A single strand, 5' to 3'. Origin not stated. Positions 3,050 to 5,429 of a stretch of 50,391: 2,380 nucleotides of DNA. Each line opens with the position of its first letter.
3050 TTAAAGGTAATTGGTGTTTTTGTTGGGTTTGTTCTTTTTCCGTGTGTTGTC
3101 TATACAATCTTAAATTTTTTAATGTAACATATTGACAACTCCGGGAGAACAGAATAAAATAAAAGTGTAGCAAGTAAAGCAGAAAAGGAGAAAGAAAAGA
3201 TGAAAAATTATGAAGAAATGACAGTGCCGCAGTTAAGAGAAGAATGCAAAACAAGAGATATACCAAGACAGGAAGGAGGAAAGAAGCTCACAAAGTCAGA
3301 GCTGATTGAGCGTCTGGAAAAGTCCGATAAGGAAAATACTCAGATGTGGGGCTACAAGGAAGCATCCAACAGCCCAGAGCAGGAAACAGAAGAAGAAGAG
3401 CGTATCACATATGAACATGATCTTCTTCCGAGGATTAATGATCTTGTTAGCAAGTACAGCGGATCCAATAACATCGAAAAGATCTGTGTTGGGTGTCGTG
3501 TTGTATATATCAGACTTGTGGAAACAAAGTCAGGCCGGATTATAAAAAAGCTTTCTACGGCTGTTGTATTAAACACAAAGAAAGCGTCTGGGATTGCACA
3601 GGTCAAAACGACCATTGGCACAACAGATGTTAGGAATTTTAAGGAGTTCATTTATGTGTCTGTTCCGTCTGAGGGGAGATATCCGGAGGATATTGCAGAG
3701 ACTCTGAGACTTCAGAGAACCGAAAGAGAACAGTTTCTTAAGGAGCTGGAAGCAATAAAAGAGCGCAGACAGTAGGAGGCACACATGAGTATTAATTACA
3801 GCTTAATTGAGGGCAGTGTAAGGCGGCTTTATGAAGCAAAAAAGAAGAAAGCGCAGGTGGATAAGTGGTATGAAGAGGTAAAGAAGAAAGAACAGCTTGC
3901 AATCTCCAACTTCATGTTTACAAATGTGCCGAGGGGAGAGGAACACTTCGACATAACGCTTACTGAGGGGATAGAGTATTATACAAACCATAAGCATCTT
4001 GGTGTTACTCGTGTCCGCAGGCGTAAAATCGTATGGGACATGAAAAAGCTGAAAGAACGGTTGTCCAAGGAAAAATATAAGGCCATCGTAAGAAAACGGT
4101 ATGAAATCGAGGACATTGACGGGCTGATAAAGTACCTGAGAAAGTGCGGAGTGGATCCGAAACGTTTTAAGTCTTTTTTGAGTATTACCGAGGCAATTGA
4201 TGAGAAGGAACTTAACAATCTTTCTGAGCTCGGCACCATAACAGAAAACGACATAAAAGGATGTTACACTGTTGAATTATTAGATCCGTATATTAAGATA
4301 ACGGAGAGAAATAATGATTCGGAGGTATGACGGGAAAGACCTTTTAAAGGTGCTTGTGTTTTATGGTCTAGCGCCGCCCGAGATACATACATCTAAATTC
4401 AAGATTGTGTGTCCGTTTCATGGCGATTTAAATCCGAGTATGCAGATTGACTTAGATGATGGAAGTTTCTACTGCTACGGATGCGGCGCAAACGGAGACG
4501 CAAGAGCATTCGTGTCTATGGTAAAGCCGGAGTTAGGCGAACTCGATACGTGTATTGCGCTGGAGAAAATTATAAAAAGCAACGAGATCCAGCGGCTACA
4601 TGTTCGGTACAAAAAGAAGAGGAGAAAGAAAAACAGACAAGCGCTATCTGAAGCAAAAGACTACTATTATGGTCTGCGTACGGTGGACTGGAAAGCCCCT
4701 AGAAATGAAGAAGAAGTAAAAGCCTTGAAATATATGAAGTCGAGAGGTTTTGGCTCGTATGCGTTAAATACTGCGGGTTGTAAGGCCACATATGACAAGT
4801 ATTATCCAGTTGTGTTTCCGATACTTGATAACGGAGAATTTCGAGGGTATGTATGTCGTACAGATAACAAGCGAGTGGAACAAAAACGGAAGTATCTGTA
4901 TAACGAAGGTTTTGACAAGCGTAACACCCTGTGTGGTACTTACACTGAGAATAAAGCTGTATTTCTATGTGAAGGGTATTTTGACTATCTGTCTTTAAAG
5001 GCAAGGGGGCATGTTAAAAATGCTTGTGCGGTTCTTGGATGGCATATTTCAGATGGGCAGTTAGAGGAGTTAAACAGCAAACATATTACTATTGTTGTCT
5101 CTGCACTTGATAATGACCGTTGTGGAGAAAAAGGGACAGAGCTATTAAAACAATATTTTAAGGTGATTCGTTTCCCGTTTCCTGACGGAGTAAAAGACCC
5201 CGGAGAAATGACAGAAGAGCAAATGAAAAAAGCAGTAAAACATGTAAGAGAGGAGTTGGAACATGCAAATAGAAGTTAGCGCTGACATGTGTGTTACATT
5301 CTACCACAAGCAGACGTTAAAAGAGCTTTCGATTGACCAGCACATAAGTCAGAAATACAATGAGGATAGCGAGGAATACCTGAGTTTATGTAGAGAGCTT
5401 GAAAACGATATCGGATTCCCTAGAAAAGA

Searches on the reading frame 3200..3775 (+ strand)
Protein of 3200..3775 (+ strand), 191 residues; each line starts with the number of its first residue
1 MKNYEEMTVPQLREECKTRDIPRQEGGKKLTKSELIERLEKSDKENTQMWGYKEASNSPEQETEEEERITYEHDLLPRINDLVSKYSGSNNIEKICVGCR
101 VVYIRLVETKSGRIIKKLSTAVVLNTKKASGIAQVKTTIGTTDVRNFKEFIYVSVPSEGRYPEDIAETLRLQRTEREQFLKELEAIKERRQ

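Call 15: search_protein_families(library=pfam, proteins=[window:3200-3775:+], max_evalue=0.001)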
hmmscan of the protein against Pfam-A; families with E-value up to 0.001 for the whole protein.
window:3200-3775:+ (191 aa): 1 family
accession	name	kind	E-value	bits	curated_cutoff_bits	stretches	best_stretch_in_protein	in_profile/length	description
PF02037.33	SAP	-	2.1e-07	30.8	23.9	1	3-43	1-36/37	SAP domain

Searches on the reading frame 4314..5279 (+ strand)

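Call 15: search_protein_families(library=pfam, proteins=[window:4314-5279:+], max_evalue=0.001)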
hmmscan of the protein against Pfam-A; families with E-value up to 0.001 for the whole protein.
window:4314-5279:+ (321 aa): 4 families
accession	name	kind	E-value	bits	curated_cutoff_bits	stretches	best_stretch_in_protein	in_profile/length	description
PF01807.25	Zn_ribbon_DnaG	-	7.6e-12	45.3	24.9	1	27-70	30-73/98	CHC2 zinc finger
PF13155.12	Toprim_2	-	9.8e-11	42.3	22.1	1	217-296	1-84/88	Toprim-like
PF13662.12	Toprim_4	-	2e-07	31.6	25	1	216-280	3-72/85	Toprim domain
PF01751.28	Toprim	-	5.9e-05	23.6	23.1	1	216-283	2-81/96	Toprim domain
